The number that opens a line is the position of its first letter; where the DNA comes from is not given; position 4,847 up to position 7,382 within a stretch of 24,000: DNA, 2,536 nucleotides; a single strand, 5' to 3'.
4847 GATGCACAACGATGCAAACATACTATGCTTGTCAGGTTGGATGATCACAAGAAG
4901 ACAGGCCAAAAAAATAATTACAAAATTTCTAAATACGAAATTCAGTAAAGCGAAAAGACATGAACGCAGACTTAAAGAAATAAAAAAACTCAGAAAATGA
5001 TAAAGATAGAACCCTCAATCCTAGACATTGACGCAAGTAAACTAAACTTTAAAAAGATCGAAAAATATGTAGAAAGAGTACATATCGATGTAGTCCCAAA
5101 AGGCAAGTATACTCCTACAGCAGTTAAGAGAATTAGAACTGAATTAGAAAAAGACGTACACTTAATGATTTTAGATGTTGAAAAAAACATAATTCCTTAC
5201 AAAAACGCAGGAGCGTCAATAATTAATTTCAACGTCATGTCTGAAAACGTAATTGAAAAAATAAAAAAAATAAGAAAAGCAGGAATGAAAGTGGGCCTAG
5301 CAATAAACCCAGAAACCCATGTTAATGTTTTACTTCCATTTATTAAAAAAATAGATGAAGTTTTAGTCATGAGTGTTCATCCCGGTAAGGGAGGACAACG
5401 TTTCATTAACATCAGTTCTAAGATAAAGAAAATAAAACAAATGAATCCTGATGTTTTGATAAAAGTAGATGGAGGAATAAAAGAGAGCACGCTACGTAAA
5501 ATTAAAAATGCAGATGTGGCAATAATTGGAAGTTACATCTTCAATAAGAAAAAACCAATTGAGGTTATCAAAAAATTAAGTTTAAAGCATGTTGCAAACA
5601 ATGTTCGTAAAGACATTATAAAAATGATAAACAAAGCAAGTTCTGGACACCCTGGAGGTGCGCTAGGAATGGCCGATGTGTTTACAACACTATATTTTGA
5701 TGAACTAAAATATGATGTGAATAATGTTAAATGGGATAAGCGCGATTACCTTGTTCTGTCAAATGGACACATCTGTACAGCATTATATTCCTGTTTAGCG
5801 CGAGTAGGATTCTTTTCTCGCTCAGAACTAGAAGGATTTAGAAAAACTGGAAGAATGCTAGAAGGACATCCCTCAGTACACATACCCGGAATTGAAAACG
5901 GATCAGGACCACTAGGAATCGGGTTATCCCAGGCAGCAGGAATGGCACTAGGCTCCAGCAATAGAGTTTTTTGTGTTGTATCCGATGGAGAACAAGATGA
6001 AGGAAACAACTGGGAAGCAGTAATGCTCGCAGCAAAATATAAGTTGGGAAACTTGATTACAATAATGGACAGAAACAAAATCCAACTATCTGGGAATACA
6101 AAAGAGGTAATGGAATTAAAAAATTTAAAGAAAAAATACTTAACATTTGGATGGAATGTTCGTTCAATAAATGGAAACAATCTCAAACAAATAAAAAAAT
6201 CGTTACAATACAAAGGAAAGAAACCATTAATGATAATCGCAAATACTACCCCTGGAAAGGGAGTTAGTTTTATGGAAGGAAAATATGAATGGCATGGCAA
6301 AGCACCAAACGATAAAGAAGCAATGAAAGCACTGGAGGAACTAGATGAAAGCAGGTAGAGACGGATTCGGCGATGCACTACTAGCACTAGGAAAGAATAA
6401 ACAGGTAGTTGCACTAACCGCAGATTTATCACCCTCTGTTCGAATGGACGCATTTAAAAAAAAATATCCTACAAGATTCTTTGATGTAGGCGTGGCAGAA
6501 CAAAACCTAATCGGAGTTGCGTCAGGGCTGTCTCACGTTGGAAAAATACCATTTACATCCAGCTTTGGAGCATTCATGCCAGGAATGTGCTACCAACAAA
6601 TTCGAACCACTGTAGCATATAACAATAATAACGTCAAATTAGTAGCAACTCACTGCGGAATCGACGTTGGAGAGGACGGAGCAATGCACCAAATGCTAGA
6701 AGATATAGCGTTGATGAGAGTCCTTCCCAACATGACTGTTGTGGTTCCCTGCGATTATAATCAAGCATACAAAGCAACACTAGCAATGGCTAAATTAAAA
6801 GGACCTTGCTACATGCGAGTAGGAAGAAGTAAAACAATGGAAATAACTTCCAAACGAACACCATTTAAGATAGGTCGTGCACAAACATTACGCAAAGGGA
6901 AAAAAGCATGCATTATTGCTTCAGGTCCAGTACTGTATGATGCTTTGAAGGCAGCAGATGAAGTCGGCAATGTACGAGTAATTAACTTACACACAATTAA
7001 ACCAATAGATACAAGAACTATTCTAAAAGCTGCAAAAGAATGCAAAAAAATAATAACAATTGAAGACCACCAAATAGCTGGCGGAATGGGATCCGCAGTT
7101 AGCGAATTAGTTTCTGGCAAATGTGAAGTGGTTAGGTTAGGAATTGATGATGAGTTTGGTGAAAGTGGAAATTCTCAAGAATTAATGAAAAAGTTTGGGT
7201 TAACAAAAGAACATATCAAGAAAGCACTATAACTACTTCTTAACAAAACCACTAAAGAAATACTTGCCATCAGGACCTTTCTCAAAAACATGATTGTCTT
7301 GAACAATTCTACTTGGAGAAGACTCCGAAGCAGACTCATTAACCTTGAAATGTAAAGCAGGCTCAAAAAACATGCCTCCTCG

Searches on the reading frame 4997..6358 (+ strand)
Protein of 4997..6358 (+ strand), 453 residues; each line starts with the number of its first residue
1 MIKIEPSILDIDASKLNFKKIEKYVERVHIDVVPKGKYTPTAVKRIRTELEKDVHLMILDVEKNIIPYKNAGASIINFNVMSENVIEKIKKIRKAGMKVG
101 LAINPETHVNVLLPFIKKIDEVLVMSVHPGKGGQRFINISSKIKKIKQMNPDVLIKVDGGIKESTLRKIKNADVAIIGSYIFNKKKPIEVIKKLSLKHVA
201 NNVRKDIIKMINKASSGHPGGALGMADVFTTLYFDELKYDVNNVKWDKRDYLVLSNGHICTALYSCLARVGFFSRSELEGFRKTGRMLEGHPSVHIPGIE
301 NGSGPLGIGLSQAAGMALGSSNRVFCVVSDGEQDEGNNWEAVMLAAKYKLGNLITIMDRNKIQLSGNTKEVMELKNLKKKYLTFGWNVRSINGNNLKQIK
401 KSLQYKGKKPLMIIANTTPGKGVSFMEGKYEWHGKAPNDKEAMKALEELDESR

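Call 18: search_protein_families(library=pfam, proteins=[window:4997-6358:+])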
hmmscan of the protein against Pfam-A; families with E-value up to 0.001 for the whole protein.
window:4997-6358:+ (453 aa): 4 families
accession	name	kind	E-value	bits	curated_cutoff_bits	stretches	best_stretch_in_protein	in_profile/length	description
PF00456.26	Transketolase_N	-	3e-50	171.5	22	1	197-443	3-269/334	Transketolase, thiamine diphosphate binding domain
PF00834.25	Ribul_P_3_epim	-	5.3e-36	124.3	21.1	1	3-182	1-198/198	Ribulose-phosphate 3 epimerase family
PF09364.15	XFP_N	-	5.6e-08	32.4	23.7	1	289-402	125-243/364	XFP N-terminal domain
PF13292.11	DXP_synthase_N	-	9.7e-07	28.8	21.2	1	184-388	6-202/274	1-deoxy-D-xylulose-5-phosphate synthase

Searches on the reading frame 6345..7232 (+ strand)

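Call 18: search_protein_families(library=pfam, proteins=[window:6345-7232:+])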
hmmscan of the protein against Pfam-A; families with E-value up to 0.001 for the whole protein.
window:6345-7232:+ (295 aa): 2 families
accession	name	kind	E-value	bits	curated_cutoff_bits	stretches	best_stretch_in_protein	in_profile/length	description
PF02779.29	Transket_pyr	-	9.2e-39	133.3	27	1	5-164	6-172/174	Transketolase, pyrimidine binding domain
PF02780.25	Transketolase_C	-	1.4e-25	90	25.9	1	177-291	1-124/124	Transketolase, C-terminal domain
